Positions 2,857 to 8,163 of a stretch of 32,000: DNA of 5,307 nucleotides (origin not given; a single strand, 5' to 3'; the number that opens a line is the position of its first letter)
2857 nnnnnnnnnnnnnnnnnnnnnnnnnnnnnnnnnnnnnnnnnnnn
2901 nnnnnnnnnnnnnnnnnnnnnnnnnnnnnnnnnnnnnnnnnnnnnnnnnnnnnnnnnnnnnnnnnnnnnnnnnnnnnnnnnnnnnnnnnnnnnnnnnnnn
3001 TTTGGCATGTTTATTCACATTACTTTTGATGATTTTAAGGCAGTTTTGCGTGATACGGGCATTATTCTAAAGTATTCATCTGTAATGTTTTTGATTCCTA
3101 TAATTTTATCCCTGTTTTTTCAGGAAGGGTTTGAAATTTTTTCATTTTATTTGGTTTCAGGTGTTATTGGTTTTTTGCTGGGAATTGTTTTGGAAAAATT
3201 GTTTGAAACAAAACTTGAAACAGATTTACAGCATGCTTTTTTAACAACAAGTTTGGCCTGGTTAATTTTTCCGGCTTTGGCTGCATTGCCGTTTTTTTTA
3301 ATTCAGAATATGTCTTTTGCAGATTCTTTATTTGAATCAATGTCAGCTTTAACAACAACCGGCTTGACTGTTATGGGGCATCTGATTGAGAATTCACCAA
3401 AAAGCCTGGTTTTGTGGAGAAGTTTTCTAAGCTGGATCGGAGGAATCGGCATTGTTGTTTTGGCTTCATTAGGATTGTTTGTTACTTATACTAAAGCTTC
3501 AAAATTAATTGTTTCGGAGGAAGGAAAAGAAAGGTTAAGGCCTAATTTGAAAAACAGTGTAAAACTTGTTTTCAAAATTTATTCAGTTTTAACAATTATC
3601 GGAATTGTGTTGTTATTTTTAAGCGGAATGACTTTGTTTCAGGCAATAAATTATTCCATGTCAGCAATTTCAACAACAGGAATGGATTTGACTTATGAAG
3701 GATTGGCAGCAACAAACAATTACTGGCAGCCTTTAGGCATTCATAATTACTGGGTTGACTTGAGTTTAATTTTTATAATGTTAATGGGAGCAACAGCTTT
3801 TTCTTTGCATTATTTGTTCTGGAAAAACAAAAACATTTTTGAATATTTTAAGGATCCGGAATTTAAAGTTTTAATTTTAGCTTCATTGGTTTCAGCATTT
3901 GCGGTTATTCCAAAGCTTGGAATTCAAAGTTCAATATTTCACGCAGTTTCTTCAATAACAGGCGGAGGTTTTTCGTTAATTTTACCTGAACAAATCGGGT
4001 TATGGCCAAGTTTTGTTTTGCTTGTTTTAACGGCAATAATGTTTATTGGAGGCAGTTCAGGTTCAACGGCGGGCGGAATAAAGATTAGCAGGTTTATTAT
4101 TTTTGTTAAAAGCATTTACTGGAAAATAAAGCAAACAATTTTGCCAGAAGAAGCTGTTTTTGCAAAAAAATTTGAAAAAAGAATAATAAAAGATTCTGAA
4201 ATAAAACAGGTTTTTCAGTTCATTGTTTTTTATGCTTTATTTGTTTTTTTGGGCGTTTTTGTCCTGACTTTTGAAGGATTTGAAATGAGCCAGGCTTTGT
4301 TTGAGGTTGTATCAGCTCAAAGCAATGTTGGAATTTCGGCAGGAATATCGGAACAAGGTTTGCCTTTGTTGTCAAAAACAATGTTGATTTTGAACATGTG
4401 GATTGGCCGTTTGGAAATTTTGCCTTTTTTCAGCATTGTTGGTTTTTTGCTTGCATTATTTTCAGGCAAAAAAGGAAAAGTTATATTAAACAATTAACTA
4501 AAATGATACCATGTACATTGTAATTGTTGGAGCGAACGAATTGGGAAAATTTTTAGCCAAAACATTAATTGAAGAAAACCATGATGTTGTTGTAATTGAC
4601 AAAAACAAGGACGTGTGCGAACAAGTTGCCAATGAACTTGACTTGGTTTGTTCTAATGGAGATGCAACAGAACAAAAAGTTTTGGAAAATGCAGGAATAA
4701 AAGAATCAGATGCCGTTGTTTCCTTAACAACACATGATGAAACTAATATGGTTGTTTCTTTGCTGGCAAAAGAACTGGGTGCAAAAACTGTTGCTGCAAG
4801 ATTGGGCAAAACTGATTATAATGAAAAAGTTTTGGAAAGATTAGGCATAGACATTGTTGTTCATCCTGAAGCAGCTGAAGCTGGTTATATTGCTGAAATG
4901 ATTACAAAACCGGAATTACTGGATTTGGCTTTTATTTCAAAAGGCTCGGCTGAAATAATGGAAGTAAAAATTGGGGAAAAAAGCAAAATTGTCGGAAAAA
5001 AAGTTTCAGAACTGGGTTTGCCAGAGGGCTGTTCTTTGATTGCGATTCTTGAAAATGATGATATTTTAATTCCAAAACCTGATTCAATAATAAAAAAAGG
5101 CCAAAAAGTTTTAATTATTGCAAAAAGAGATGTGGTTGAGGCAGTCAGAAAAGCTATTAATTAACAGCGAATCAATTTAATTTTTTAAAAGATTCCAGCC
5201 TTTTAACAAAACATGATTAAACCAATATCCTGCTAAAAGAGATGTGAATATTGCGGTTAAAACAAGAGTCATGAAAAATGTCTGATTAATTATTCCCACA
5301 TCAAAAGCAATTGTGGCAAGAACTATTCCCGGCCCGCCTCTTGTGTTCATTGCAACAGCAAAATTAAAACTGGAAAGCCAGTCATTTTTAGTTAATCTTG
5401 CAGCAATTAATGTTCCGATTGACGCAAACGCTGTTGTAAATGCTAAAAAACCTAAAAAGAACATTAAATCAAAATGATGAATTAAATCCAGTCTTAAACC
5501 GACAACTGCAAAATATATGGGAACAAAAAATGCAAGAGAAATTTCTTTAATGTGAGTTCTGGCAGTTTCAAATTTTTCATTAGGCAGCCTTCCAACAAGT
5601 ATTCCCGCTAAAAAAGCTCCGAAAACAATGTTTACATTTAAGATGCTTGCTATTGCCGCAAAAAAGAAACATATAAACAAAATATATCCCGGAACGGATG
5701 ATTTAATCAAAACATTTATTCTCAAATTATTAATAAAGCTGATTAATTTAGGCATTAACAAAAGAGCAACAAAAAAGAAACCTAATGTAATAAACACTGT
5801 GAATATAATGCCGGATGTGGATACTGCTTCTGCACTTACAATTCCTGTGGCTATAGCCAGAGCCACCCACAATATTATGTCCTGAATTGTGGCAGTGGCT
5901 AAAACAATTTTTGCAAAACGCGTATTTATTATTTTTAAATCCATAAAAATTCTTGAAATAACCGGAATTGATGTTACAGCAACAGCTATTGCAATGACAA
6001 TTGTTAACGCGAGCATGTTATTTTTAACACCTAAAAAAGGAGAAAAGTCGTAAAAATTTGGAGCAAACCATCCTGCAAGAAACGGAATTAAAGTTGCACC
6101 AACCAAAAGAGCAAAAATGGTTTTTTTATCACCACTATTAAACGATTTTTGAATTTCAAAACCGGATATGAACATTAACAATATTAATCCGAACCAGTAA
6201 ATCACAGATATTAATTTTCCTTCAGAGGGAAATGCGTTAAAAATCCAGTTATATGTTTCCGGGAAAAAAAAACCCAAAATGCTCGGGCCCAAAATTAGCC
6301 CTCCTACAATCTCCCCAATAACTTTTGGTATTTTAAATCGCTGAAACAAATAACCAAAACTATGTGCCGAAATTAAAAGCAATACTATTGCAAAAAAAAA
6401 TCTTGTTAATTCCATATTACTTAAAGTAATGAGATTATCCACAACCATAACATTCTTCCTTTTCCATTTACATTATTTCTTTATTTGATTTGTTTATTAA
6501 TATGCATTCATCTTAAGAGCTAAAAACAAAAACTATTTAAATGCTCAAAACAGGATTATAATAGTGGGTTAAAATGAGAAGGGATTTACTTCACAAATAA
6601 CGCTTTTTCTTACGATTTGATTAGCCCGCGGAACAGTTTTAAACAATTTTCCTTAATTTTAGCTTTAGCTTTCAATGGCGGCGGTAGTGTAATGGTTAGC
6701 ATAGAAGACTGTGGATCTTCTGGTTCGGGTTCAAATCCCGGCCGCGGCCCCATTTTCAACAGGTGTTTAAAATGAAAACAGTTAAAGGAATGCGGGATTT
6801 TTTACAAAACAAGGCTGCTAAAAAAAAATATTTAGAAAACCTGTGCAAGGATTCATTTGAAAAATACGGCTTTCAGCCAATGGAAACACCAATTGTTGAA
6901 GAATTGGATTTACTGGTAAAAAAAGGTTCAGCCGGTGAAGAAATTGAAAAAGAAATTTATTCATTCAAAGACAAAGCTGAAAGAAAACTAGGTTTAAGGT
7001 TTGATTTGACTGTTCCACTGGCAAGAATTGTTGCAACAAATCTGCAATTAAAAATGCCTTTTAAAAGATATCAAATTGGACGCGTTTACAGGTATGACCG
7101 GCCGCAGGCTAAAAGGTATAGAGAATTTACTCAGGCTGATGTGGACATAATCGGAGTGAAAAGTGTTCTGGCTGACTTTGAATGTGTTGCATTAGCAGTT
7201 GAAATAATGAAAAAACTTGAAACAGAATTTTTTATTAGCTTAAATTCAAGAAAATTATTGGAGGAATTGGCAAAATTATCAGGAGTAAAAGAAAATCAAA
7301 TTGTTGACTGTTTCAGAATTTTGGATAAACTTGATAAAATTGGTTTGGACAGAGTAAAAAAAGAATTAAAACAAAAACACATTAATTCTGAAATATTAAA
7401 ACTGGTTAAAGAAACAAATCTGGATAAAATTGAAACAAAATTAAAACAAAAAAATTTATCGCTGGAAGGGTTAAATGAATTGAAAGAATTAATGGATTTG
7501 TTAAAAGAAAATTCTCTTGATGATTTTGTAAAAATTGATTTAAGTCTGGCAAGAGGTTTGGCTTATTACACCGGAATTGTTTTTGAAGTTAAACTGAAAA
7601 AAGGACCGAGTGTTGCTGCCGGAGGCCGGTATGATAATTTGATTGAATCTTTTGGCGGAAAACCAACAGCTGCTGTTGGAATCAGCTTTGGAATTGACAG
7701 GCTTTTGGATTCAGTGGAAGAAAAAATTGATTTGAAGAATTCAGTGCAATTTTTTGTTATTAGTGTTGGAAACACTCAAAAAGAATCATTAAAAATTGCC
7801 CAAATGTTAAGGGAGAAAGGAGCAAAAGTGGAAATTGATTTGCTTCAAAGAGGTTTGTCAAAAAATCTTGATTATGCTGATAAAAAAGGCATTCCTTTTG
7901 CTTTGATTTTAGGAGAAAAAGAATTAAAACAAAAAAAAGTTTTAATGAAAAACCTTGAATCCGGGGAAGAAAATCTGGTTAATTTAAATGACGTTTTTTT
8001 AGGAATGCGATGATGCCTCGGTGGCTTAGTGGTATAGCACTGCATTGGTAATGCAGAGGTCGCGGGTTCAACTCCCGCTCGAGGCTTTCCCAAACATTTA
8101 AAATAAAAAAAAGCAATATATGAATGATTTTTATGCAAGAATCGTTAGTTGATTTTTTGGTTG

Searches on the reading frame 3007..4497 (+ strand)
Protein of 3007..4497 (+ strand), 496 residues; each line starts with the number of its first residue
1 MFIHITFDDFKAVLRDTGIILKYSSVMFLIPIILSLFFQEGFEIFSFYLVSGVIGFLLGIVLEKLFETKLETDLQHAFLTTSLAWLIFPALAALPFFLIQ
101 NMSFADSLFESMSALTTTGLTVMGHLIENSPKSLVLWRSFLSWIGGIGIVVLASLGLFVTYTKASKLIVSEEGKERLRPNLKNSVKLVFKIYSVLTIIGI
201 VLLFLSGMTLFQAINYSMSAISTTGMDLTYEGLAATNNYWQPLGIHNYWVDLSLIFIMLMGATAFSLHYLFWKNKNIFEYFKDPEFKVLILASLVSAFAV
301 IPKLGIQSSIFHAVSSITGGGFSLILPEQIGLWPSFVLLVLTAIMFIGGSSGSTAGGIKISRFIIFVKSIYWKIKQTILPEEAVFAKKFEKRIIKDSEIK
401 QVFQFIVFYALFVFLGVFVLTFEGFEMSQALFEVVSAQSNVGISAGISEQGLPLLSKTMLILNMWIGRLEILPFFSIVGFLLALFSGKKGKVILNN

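Call 14: search_protein_families(library=pfam, proteins=[window:3007-4497:+])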
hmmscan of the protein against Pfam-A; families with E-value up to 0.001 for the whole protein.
window:3007-4497:+ (496 aa): 1 family
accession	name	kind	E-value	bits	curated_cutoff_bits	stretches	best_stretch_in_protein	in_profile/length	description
PF02386.22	TrkH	-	1.7e-61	208.7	27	2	308-474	318-486/502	Cation transport protein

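Call 33: find_homologous_proteins(query=window:3007-4497:+, max_evalue=1e-30)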
Query window:3007-4497:+ (496 aa): 1252 proteins with E <= 1e-30 among 8000 candidates; the best 120 are listed.
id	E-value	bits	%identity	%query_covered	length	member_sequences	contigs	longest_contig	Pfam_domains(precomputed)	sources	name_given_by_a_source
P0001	0.0e+0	1046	100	100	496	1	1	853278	PF02386.23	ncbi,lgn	-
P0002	1.1e-178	613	58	99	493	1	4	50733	PF02386.23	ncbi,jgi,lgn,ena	-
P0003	8.6e-172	591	57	99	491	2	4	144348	PF02386.23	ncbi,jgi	-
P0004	3.8e-167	575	54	99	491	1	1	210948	PF02386.23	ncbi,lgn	-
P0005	9.3e-163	561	56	99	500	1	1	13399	PF02386.23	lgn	-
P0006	4.2e-160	552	53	98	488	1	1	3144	PF02386.23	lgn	-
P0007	4.1e-159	549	54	99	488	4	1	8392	PF02386.23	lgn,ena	-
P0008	5.2e-159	548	53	99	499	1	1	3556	PF02386.23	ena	-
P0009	1.4e-158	547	53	99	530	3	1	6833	PF02386.23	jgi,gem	-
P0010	2.7e-157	543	54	98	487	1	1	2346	PF02386.23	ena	-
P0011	6.9e-157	541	53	97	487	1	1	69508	PF02386.23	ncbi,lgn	-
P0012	1.2e-156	541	53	99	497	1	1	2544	PF02386.23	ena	-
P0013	2.5e-156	540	53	98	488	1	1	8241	PF02386.23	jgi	-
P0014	2.9e-156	539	53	99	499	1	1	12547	PF02386.23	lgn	-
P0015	5.3e-156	538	53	99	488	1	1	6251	PF02386.23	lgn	-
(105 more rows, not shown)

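Call 34: find_encoding_contigs(protein=P0002, flank=10000, max_places=3)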
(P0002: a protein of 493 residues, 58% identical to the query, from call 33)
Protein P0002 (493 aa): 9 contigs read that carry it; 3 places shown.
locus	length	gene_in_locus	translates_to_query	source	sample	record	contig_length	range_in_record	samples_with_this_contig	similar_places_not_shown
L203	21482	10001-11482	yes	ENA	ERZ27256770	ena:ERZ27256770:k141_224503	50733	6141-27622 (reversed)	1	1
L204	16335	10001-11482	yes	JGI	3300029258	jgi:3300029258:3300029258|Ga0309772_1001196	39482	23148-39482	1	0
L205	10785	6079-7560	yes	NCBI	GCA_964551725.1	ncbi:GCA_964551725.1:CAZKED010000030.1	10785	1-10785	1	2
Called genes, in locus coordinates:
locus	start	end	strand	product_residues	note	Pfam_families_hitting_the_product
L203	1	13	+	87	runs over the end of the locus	-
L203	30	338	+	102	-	-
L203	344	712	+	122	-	-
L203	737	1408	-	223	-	-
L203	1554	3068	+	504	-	-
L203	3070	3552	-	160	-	-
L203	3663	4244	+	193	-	-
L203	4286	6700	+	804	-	PF03104:DNA_pol_B_exo1, PF13482:RNase_H_2 (weak), PF10108:DNA_pol_B_exo2 (weak), PF00136:DNA_pol_B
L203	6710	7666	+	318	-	PF00557:Peptidase_M24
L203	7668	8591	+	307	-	-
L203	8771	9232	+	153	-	-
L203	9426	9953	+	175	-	PF04307:YdjM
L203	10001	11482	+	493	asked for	PF02386:TrkH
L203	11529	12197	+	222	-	PF02254:TrkA_N, PF02080:TrkA_C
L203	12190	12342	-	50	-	-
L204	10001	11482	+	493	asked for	PF02386:TrkH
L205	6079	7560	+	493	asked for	PF02386:TrkH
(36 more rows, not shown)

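Call 35: find_encoding_contigs(protein=P0003, flank=10000, max_places=3)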
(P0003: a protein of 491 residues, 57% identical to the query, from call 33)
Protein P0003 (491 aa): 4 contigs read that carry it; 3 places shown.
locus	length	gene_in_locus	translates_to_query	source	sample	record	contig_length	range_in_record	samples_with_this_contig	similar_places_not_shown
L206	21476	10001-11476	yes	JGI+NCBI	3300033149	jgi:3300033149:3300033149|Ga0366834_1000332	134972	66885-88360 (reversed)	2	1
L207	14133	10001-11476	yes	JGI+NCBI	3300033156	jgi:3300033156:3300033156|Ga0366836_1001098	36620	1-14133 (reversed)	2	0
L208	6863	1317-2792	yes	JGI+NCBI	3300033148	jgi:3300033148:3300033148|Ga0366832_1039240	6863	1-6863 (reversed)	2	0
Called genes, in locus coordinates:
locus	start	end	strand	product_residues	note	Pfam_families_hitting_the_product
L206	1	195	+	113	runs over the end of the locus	-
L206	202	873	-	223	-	-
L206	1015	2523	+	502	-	-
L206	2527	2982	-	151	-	-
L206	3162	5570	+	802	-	PF03104:DNA_pol_B_exo1, PF13482:RNase_H_2, PF10108:DNA_pol_B_exo2 (weak), PF00136:DNA_pol_B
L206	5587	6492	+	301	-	PF00557:Peptidase_M24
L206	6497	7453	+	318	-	-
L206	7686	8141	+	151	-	-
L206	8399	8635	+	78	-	PF01402:RHH_1 (weak)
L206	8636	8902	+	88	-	PF05016:ParE_toxin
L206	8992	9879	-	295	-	-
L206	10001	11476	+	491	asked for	PF02386:TrkH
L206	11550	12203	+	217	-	PF02254:TrkA_N, PF02080:TrkA_C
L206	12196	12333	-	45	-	-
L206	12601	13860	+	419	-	PF00152:tRNA-synt_2 (faint), PF01409:tRNA-synt_2d (weak), PF13393:tRNA-synt_His, PF00587:tRNA-synt_2b, PF03129:HGTP_anticodon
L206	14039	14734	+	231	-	PF06026:Rib_5-P_isom_A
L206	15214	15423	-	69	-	-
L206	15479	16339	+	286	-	PF00589:Phage_integrase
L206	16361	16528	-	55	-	-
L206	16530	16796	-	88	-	-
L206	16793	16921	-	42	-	-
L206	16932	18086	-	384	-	-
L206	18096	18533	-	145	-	-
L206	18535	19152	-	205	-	-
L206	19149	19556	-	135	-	-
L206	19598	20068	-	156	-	-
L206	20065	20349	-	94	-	-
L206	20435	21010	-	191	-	-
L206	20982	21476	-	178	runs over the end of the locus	-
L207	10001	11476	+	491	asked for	PF02386:TrkH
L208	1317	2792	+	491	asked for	PF02386:TrkH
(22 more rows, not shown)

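Call 36: find_encoding_contigs(protein=P0004, flank=10000, max_places=2)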
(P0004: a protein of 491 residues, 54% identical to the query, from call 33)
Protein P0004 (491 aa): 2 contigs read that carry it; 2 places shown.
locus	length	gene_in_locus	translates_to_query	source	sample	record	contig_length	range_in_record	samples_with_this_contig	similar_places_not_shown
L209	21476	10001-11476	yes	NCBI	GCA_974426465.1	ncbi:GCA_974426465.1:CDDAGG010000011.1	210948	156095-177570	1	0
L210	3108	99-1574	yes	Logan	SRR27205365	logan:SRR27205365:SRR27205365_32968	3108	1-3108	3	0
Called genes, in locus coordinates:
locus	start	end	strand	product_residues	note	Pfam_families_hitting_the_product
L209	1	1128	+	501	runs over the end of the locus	-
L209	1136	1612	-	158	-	-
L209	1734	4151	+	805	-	PF03104:DNA_pol_B_exo1, PF10108:DNA_pol_B_exo2, PF13482:RNase_H_2, PF00136:DNA_pol_B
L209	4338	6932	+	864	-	PF22352:K319L-like_PKD (faint), PF00801:PKD (weak), PF18911:PKD_4 (weak), PF02368:Big_2 (weak)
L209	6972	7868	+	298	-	PF00557:Peptidase_M24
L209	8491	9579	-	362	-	PF14528:LAGLIDADG_3 (faint)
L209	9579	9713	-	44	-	-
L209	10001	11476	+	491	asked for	PF02386:TrkH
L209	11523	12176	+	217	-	PF01370:Epimerase (faint), PF02254:TrkA_N, PF03435:Sacchrp_dh_NADP (weak), PF05368:NmrA (weak), PF13241:NAD_binding_7 (faint), PF13460:NAD_binding_10 (weak), PF02080:TrkA_C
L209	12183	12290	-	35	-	-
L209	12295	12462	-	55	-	-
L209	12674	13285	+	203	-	-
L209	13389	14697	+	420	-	PF00815:Histidinol_dh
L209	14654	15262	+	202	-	PF00475:IGPD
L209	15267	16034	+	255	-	PF00977:His_biosynth, PF01207:Dus (faint), PF01180:DHO_dh (faint), PF03060:NMO (weak)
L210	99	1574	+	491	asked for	PF02386:TrkH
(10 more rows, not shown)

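Call 58: find_encoding_contigs(protein=P0001, flank=10000, max_places=3)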
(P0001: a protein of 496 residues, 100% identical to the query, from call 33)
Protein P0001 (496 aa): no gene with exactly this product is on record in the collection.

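Call 81: find_encoding_contigs(protein=P0005, flank=10000, max_places=2)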
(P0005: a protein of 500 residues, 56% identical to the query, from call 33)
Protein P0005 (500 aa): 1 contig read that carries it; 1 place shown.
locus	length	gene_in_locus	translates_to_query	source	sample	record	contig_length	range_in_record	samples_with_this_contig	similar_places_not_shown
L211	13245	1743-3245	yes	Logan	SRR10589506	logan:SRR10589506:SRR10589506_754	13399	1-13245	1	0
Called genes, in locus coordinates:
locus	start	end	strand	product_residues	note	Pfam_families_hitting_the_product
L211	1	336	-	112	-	?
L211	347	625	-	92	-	PF12840:HTH_20 (faint), PF01022:HTH_5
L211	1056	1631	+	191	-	PF04307:YdjM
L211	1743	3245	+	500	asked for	PF02386:TrkH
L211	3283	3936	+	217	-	PF02254:TrkA_N, PF03435:Sacchrp_dh_NADP (weak), PF02080:TrkA_C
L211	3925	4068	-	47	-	-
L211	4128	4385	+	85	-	-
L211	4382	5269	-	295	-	-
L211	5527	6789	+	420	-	PF01409:tRNA-synt_2d (weak), PF13393:tRNA-synt_His, PF00587:tRNA-synt_2b (weak), PF03129:HGTP_anticodon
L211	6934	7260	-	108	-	-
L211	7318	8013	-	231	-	PF25213:HVO_A0261_N (weak), PF01022:HTH_5, PF12840:HTH_20 (weak), PF13412:HTH_24 (weak)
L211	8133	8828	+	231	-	PF06026:Rib_5-P_isom_A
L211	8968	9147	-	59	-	-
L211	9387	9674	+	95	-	-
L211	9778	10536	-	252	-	PF00142:Fer4_NifH (faint), PF01656:CbiA, PF02374:ArsA_ATPase (faint), PF09140:MipZ (weak), PF10609:ParA, PF13500:AAA_26, PF13614:AAA_31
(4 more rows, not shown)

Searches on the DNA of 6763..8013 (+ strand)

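Call 86: search_rna_families(sources=[L005, L007, L020, L026, L029, L037, L042, L061, L062, L078], threshold=gathering)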
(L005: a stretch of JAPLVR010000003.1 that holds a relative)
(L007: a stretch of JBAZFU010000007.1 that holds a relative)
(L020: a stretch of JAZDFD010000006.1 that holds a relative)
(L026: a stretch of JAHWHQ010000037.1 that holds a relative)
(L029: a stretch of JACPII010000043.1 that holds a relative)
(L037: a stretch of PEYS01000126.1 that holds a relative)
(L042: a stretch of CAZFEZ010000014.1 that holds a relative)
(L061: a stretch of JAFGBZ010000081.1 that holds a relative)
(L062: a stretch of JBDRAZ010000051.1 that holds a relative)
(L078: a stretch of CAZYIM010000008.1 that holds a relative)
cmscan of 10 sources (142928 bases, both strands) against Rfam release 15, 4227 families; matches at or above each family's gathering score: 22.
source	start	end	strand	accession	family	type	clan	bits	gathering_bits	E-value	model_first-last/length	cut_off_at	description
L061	6146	6218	+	RF00005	tRNA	Gene; tRNA;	CL00001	70.6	29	4.7e-13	1-71/71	no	tRNA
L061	3770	3842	+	RF00005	tRNA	Gene; tRNA;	CL00001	69.4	29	1e-12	1-71/71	no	tRNA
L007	12861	12932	+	RF00005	tRNA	Gene; tRNA;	CL00001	68.8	29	1.5e-12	1-71/71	no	tRNA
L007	6344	6416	+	RF00005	tRNA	Gene; tRNA;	CL00001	66.4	29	7e-12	1-71/71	no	tRNA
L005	12366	12438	+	RF00005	tRNA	Gene; tRNA;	CL00001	64.7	29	2e-11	1-71/71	no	tRNA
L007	8333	8405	+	RF00005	tRNA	Gene; tRNA;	CL00001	63.1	29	5.4e-11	1-71/71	no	tRNA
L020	12704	12777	-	RF00005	tRNA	Gene; tRNA;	CL00001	61.8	29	1.3e-10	1-71/71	no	tRNA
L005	17153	17225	+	RF00005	tRNA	Gene; tRNA;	CL00001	61.5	29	1.5e-10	1-71/71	no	tRNA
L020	17265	17337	+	RF00005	tRNA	Gene; tRNA;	CL00001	60.6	29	2.7e-10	1-71/71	no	tRNA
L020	15298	15411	+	RF00005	tRNA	Gene; tRNA;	CL00001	60.3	29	3.2e-10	1-71/71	no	tRNA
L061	6789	6863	+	RF00005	tRNA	Gene; tRNA;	CL00001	59.8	29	4.5e-10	1-71/71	no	tRNA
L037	8672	8742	+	RF00005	tRNA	Gene; tRNA;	CL00001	59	29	7.5e-10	1-71/71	no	tRNA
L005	9588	9659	+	RF00005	tRNA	Gene; tRNA;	CL00001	57.8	29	1.6e-09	1-71/71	no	tRNA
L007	3480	3551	+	RF00005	tRNA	Gene; tRNA;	CL00001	57.3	29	2.1e-09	1-71/71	no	tRNA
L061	2235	2306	+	RF00005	tRNA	Gene; tRNA;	CL00001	55.1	29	8.7e-09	1-71/71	no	tRNA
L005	11435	11508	+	RF00005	tRNA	Gene; tRNA;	CL00001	54.7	29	1.2e-08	1-71/71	no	tRNA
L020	4224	4295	+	RF00005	tRNA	Gene; tRNA;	CL00001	54.5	29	1.3e-08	1-71/71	no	tRNA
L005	9887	9957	+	RF00005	tRNA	Gene; tRNA;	CL00001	52.7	29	4e-08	1-71/71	no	tRNA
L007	3734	3804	+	RF00005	tRNA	Gene; tRNA;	CL00001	50.3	29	1.9e-07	1-71/71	no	tRNA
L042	4624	4726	+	RF00005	tRNA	Gene; tRNA;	CL00001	48.3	29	6.6e-07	1-71/71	no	tRNA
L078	6060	6146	+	RF00005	tRNA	Gene; tRNA;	CL00001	42.2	29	3.1e-05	1-71/71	no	tRNA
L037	1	74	-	RF00005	tRNA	Gene; tRNA;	CL00001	36.8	29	0.00098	1-60/71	3'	tRNA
